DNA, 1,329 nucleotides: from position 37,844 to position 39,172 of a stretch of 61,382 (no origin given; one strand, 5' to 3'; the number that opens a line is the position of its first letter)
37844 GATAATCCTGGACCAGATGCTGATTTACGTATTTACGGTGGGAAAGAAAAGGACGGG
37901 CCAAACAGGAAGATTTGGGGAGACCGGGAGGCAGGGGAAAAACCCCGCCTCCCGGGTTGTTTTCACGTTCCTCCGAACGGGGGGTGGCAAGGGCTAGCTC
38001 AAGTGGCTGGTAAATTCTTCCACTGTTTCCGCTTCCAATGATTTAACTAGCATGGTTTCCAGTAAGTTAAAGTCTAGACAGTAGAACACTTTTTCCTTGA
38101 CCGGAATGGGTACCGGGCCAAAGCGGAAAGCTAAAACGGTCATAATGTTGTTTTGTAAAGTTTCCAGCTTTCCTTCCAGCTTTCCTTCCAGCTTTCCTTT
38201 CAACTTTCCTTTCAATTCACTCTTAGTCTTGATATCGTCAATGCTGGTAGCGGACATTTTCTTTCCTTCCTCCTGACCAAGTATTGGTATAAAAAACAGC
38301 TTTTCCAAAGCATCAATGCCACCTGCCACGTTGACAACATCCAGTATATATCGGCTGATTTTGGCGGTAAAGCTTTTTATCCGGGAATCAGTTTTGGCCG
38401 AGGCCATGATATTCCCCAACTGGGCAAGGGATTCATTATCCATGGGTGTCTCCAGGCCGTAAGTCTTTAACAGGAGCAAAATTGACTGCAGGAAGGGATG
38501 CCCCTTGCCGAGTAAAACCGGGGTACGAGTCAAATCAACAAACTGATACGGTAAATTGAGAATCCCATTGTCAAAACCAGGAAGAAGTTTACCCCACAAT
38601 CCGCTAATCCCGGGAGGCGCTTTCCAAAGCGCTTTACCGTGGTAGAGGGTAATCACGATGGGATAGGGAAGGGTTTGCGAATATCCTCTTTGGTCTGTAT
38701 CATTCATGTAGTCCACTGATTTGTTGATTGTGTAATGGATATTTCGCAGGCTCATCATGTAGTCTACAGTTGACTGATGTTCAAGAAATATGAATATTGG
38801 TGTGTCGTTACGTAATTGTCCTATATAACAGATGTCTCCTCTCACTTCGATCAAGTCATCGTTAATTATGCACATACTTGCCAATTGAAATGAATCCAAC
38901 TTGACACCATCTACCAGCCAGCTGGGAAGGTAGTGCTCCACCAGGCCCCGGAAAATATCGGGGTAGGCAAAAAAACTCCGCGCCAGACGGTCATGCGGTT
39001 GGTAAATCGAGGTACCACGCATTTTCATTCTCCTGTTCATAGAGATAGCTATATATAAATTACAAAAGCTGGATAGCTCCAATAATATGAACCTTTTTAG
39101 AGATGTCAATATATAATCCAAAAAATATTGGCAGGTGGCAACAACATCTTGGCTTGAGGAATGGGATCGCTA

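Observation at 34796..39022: One full-length Rpn nuclease gene with an intragenic small-ORF signal, followed by a tandem library of four orphan RpnS-like cassettes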

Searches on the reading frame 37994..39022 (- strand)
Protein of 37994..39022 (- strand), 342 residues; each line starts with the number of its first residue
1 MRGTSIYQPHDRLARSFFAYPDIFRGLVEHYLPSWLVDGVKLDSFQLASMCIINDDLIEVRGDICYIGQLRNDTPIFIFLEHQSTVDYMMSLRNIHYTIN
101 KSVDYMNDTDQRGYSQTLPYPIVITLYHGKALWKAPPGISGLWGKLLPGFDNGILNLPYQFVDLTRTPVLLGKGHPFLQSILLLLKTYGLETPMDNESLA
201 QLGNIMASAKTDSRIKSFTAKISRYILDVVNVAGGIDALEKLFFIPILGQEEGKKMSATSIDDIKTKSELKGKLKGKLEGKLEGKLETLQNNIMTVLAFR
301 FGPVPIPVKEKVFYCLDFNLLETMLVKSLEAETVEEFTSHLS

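Call 3: search_protein_families(library=pfam, proteins=[window:37994-39022:-], max_evalue=1)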
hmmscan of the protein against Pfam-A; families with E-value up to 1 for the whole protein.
window:37994-39022:- (342 aa): 1 family
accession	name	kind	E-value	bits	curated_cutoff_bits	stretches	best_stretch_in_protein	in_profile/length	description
PF04754.18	Transposase_31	-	8.8e-20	71.6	21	1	8-188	1-176/203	Putative transposase, YhgA-like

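Call 12: search_solved_structures(query=window:37994-39022:-, max_evalue=1, show_alignments=2)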
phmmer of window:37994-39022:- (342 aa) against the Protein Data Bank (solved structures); distinct sequences matched with E-value up to 1: 4.
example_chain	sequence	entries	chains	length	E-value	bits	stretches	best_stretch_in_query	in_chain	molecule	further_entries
9l6y_A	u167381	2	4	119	0.075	15.4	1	192-253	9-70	Large ribosomal subunit protein eL8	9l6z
4v61_AJ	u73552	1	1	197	0.13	14.6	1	237-316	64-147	Ribosomal Protein S10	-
5x8p_j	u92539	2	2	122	0.18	14.1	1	249-316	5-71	protein S10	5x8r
5mmj_j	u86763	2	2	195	0.23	13.8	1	249-316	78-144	plastid ribosomal protein uS10c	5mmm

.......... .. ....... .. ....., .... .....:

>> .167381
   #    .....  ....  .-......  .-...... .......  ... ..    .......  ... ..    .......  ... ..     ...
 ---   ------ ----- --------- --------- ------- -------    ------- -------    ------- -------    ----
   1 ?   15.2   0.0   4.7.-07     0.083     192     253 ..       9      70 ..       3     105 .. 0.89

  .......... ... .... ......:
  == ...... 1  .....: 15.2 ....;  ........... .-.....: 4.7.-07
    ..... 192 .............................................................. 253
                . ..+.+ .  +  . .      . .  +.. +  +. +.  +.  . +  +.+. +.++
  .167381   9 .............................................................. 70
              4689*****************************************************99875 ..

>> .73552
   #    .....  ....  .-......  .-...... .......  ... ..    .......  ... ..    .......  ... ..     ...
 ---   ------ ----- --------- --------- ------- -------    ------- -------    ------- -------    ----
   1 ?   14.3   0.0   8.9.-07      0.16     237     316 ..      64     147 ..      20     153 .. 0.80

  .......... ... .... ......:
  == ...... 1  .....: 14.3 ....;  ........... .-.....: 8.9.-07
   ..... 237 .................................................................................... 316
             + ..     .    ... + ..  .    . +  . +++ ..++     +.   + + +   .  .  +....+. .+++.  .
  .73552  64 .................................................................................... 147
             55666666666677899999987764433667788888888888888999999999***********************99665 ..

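Call 15: find_homologous_proteins(query=window:37994-39022:-, max_evalue=0.00001)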
Query window:37994-39022:- (342 aa): 112 proteins with E <= 0.00001 among 3580 candidates.
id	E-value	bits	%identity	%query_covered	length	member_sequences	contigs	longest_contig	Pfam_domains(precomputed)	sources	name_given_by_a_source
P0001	3.7e-108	380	55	100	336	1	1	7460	PF04754.19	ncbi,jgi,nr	ncbi:MAG: Rpn family recombination-promoting nuclease/putative transposase [Planctomycetota bacteriu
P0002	2.3e-70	256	49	78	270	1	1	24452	PF04754.19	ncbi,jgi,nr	ncbi:MAG: Rpn family recombination-promoting nuclease/putative transposase [Planctomycetota bacteriu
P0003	1.6e-41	161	32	98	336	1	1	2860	PF04754.19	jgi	jgi:predicted transposase YdaD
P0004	3.7e-36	143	30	100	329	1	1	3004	PF04754.19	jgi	jgi:predicted transposase YdaD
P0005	3.8e-34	136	29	100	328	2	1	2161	PF04754.19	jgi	-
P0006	4.0e-32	130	30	100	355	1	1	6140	PF04754.19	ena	-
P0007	2.8e-31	127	28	98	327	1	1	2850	PF04754.19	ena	-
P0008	1.6e-29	121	28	100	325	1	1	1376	PF04754.19,PF14261.12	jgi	jgi:predicted transposase YdaD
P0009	3.4e-29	120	28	99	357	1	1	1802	PF04754.19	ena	-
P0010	4.8e-29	120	29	99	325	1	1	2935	PF04754.19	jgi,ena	-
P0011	1.2e-28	118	28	99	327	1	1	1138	PF04754.19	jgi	-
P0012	6.2e-28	116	29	98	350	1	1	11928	PF04754.19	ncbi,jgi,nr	ncbi:MAG: Rpn family recombination-promoting nuclease/putative transposase [Planctomycetaceae bacter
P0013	6.2e-28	116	30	85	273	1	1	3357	PF04754.19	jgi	jgi:predicted transposase YdaD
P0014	1.3e-27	115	27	100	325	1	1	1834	PF04754.19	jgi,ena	-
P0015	3.9e-26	110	27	100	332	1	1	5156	PF04754.19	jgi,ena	-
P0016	7.9e-26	109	30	98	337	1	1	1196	PF04754.19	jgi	jgi:hypothetical protein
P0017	7.1e-24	103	27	92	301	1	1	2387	PF04754.19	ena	-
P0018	2.8e-23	101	28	98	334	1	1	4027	PF04754.19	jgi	jgi:predicted transposase/invertase (TIGR01784 family)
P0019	3.8e-17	81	26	100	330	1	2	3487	PF04754.19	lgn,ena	-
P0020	3.7e-16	77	26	100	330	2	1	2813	PF04754.19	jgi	-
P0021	2.2e-15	75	26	100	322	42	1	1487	PF04754.19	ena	-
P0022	3.7e-15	74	26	100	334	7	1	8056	PF04754.19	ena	-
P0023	1.2e-14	72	25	100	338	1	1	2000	PF04754.19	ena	-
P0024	2.9e-14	71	25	100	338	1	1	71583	PF04754.19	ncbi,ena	-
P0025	4.6e-14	70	25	99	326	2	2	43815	PF04754.19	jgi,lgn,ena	jgi:hypothetical protein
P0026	5.1e-14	70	26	100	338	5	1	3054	PF04754.19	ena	-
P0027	1.5e-13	69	28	82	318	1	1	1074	PF04754.19,PF27070.1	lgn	-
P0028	3.2e-13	68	26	85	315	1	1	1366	PF04754.19,PF27070.1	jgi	-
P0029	6.6e-13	67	25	100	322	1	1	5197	PF04754.19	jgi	-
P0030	1.1e-12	66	26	90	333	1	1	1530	PF04754.19,PF14261.12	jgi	jgi:predicted transposase YdaD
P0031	1.2e-12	66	27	84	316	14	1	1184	PF04754.19,PF27070.1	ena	-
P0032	1.3e-12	66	27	82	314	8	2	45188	PF04754.19,PF27070.1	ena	-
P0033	2.1e-12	65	28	84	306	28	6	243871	PF04754.19,PF27070.1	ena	-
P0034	2.8e-12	65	25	85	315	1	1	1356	PF04754.19,PF27070.1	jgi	jgi:recombination-promoting nuclease RpnB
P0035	5.8e-12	64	24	100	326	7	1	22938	PF04754.19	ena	-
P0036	6.2e-12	63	23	96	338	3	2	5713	PF04754.19,PF14261.12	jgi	-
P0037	8.7e-12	63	27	83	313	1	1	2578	PF04754.19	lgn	-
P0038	1.0e-11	63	23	93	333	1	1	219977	PF04754.19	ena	-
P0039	1.2e-11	63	24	56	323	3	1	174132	PF04754.19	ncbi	-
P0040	1.3e-11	62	26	87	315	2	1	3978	PF04754.19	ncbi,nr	ncbi:MAG: Rpn family recombination-promoting nuclease/putative transposase, partial [Desulfobacteriu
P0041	3.3e-11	61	28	85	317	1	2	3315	PF04754.19,PF27070.1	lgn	-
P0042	3.3e-11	61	28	85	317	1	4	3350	PF04754.19,PF27070.1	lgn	-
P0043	3.8e-11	61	23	86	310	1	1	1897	PF04754.19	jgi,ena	jgi:predicted transposase/invertase (TIGR01784 family)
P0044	4.6e-11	61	26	85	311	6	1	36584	PF04754.19,PF27070.1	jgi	-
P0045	6.6e-11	60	28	83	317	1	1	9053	PF04754.19,PF27070.1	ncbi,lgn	ncbi:TPA: Rpn family recombination-promoting nuclease/putative transposase [Salmonella enterica subs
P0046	7.1e-11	60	28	85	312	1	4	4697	PF04754.19,PF27070.1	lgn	-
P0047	7.8e-11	60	23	98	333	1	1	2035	PF04754.19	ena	-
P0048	9.2e-11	60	26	81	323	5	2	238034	PF04754.19,PF27070.1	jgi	-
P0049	1.0e-10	59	27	79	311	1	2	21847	PF04754.19,PF27070.1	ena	-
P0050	1.0e-10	59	27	85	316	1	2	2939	PF04754.19,PF27070.1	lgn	-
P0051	1.1e-10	59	25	83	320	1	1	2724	PF04754.19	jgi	jgi:predicted transposase/invertase (TIGR01784 family)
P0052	1.2e-10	59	23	83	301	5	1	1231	PF04754.19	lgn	-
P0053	1.9e-10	59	27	85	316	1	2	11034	PF04754.19,PF27070.1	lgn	-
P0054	2.4e-10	58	28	83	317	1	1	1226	PF04754.19,PF27070.1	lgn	-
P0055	2.5e-10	58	26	35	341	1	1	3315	PF04754.19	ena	-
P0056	2.5e-10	58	28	83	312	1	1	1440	PF04754.19,PF27070.1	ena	-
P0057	2.8e-10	58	27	85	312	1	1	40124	PF04754.19,PF27070.1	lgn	-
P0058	3.2e-10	58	27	85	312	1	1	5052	PF04754.19,PF27070.1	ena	-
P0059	4.2e-10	57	24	98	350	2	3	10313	PF04754.19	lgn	-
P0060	5.2e-10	57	26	84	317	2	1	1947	PF04754.19,PF27070.1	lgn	-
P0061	6.2e-10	57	27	83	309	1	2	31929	PF04754.19,PF27070.1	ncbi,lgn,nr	ncbi:TPA: Rpn family recombination-promoting nuclease/putative transposase [Salmonella enterica subs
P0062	7.0e-10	57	26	81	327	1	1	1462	PF04754.19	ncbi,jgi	jgi:predicted transposase/invertase (TIGR01784 family)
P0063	8.1e-10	56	26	82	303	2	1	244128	PF04754.19,PF27070.1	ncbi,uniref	ncbi:Rpn family recombination-promoting nuclease/putative transposase [Pantoea sp. RRHST58]|uniref:R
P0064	8.2e-10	56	27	83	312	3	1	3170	PF04754.19,PF27070.1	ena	-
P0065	1.4e-9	56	27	85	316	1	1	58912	PF04754.19,PF27070.1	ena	-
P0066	1.6e-9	55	27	83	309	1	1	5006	PF04754.19,PF27070.1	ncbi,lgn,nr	ncbi:Rpn family recombination-promoting nuclease/putative transposase [Salmonella enterica]|nr:Rpn f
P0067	2.6e-9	55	24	87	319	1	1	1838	PF04754.19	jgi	jgi:predicted transposase/invertase (TIGR01784 family)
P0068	3.6e-9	54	25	83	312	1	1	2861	PF04754.19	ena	-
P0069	4.5e-9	54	25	93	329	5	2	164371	PF04754.19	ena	-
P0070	5.5e-9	54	26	84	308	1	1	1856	PF04754.19,PF27070.1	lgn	-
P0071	5.7e-9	54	25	85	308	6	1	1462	PF04754.19,PF27070.1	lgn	-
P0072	7.6e-9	53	25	84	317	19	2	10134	PF04754.19,PF27070.1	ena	-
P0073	1.1e-8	53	26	83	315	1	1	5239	PF04754.19,PF27070.1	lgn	-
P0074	1.4e-8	52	24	82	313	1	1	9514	PF04754.19,PF27070.1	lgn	-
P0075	1.5e-8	52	26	87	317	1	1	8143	PF04754.19,PF27070.1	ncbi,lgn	ncbi:TPA: Rpn family recombination-promoting nuclease/putative transposase [Enterobacter cloacae sub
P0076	1.5e-8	52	26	84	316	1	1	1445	PF04754.19,PF27070.1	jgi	jgi:recombination-promoting nuclease RpnB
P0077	2.2e-8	52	27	82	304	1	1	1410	PF04754.19,PF27070.1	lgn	-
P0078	2.3e-8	52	25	82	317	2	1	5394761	PF04754.19,PF27070.1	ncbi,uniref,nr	ncbi:Rpn family recombination-promoting nuclease/putative transposase [Klebsiella oxytoca]|uniref:Rp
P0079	2.5e-8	52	25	85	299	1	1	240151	PF04754.19,PF27070.1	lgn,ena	-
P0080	2.7e-8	51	25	85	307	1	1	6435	PF04754.19,PF27070.1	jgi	-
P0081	5.7e-8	50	24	87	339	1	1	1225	PF04754.19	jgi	jgi:predicted transposase/invertase (TIGR01784 family)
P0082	7.2e-8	50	26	86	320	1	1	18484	PF04754.19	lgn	-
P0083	8.1e-8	50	25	88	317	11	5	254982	PF04754.19,PF27070.1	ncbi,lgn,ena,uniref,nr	ncbi:hypothetical protein SB6408_02654 [Klebsiella spallanzanii]|uniref:Transposase (putative) YhgA-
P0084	1.3e-7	49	25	83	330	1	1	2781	PF04754.19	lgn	-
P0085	1.6e-7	49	26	82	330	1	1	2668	PF04754.19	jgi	jgi:predicted transposase/invertase (TIGR01784 family)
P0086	1.9e-7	49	28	82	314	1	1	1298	PF04754.19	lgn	-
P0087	2.1e-7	48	25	86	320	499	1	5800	PF04754.19,PF27070.1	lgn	-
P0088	2.2e-7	48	25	82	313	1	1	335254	PF04754.19,PF27070.1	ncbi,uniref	ncbi:Rpn family recombination-promoting nuclease/putative transposase [Xenorhabdus siamensis]|uniref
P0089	2.2e-7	48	25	82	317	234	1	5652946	PF04754.19,PF27070.1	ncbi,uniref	ncbi:Rpn family recombination-promoting nuclease/putative transposase [Klebsiella grimontii]|uniref:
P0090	2.3e-7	48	25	84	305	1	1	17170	PF04754.19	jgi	jgi:predicted transposase/invertase (TIGR01784 family)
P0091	2.4e-7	48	25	84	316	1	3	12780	PF04754.19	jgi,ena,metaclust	metaclust:\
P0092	2.5e-7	48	26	83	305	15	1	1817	PF04754.19,PF27070.1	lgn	-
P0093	4.8e-7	47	26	83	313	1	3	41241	PF04754.19,PF27070.1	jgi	jgi:recombination-promoting nuclease RpnB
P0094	5.5e-7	47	25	87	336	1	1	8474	PF04754.19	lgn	-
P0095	5.7e-7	47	25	86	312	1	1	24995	PF04754.19,PF27070.1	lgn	-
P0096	5.8e-7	47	27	79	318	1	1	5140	PF04754.19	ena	-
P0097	6.5e-7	47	25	88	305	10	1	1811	PF04754.19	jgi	-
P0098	6.8e-7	47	26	82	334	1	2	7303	PF04754.19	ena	-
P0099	7.2e-7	47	25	46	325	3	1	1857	PF04754.19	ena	-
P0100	7.3e-7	47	28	81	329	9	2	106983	PF04754.19,PF27070.1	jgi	jgi:predicted transposase/invertase (TIGR01784 family)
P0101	1.0e-6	46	23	81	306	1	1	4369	PF04754.19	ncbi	-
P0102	1.9e-6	45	25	83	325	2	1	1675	PF04754.19,PF27070.1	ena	-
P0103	2.2e-6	45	25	82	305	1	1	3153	PF04754.19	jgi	jgi:predicted transposase/invertase (TIGR01784 family)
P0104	2.7e-6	45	23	83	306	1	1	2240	PF04754.19,PF27070.1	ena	-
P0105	3.0e-6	45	24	83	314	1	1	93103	PF04754.19,PF27070.1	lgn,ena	-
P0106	3.3e-6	45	28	83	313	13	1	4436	PF04754.19,PF27070.1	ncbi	ncbi:MAG: Rpn family recombination-promoting nuclease/putative transposase [Mixta sp.]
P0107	4.1e-6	44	26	40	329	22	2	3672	PF04754.19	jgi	jgi:predicted transposase/invertase (TIGR01784 family)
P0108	4.5e-6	44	26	82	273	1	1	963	PF04754.19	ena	-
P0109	5.5e-6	44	27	82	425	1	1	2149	PF04754.19,PF01381.29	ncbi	-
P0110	7.9e-6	43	27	82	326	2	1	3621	PF04754.19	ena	-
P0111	8.9e-6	43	24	85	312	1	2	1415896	PF04754.19,PF27070.1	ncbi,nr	ncbi:Rpn family recombination-promoting nuclease/putative transposase [Pantoea cypripedii]|nr:Rpn fa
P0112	9.4e-6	43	25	85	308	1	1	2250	PF04754.19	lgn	-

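Call 16: find_encoding_contigs(protein=P0001, flank=8000, max_places=4)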
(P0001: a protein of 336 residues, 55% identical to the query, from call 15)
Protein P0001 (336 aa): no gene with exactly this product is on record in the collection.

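Call 17: find_encoding_contigs(protein=P0002, flank=8000, max_places=4)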
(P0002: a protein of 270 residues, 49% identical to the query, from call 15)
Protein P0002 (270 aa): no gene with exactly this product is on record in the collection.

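Call 18: find_related_loci(query=window:37994-39022:-, collection=genome_contigs, flank=8000)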
Query window:37994-39022:- (342 aa) in genome_contigs; peptide patterns used: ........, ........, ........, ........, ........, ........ (x = any residue, [..] = any of these).
38 stretches matched a pattern, but none encodes a relative of the query by tblastn (E <= 1e-3).

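Call 23: list_cluster_members(proteins=[P0113, P0114, P0115, P0116, window:37994-39022:-, window:37994-39121:-])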
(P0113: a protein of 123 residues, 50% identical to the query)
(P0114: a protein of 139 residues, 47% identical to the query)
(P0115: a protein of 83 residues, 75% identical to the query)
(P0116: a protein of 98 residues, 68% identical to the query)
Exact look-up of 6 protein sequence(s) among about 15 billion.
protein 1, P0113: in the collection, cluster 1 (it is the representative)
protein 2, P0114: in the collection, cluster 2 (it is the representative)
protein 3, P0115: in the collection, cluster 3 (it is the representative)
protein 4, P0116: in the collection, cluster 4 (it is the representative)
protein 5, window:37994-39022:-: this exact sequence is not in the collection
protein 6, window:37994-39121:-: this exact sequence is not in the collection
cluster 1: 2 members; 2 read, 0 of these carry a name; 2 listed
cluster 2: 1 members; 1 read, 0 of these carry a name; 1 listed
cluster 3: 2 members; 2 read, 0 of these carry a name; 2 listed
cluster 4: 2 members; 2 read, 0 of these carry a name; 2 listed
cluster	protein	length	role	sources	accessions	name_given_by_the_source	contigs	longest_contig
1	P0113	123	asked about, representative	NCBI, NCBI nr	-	-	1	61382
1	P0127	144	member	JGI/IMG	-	-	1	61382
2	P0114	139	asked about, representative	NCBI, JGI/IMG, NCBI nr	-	-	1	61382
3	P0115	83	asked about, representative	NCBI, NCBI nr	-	-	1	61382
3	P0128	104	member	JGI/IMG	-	-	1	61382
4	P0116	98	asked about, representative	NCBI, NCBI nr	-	-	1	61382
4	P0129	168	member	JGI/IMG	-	-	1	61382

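Call 27: find_related_loci(query=A4, collection=genome_contigs, flank=6000)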
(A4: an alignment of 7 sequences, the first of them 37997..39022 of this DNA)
Query A4 (342 aa) in genome_contigs; peptide patterns used: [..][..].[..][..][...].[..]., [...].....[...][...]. (x = any residue, [..] = any of these).
85 stretches matched a pattern; 14 encode a relative of the query (tblastn E <= 1e-3); 14 distinct loci.
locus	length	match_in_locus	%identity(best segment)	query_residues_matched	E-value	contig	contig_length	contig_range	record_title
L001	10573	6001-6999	30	1-342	5e-48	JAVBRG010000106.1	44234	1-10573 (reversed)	MAG: Planctomycetota bacterium isolate EPI_MAG_00189 c_000003432290, whole genome shotgun sequence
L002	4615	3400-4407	31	6-341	4e-45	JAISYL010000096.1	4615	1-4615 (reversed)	MAG: Planctomycetota bacterium isolate Nc350_bin29 k119_369289, whole genome shotgun sequence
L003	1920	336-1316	27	1-341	2e-36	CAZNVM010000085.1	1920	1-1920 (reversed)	MAG TPA_asm: uncultured Planctomycetaceae bacterium isolate SRP098377_co2_212 genome assembly, contig: k141_752644, whol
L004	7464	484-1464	27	6-341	4e-35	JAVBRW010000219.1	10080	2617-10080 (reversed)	MAG: Planctomycetota bacterium isolate EPI_MAG_00206 c_000011882030, whole genome shotgun sequence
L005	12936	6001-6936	23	4-312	5e-15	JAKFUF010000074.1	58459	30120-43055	MAG: Planctomycetaceae bacterium isolate D1_Bin_10 D1_0000442, whole genome shotgun sequence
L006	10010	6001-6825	26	2-290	5e-14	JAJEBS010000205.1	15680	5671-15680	MAG: Gemmatimonadetes bacterium isolate jk18x9bins.46 k141_217106, whole genome shotgun sequence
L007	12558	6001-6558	26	3-186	2e-13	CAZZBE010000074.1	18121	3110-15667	MAG TPA_asm: uncultured Desulfobacteraceae bacterium isolate binchicken_co8_367 genome assembly, contig: NODE_5217_lengt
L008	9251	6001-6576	22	7-199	9e-9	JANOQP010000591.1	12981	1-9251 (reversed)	MAG: Saprospirales bacterium isolate VAR_4_metabat_309 VAR_4_k141_835491, whole genome shotgun sequence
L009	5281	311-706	28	10-143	4e-8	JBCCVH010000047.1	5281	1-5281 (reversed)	MAG: Bacteroidota bacterium isolate P01_E01_bin.33 k141_1005846_length_5281_cov_67.7912, whole genome shotgun sequence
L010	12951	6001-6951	23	10-336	4e-7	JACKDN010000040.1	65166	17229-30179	MAG: Myxococcales bacterium isolate HK-STAS-MYXO-8 HK-STAS-MYXO-8_40, whole genome shotgun sequence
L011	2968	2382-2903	23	10-183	6e-7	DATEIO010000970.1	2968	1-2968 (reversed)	MAG TPA_asm: Thermoanaerobaculia bacterium isolate SMAG_U8840 k141_855636, whole genome shotgun sequence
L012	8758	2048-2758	24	76-335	1e-6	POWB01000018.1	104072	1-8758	MAG: Halochromatium sp. isolate A10 NODE_18_length_104072_cov_14.202547, whole genome shotgun sequence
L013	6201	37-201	38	113-168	6e-6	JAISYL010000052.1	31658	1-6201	MAG: Planctomycetota bacterium isolate Nc350_bin29 k119_3992333, whole genome shotgun sequence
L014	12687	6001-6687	23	76-322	2e-5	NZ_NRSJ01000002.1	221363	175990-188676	Halochromatium glycolicum strain DSM 11080 scaffold0002, whole genome shotgun sequence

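Call 30: find_related_loci(query=window:37997-39022:-, collection=metagenome_contigs, flank=10000)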
Query window:37997-39022:- (342 aa) in metagenome_contigs; peptide patterns used: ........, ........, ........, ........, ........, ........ (x = any residue, [..] = any of these).
76 stretches matched a pattern, but none encodes a relative of the query by tblastn (E <= 1e-3).
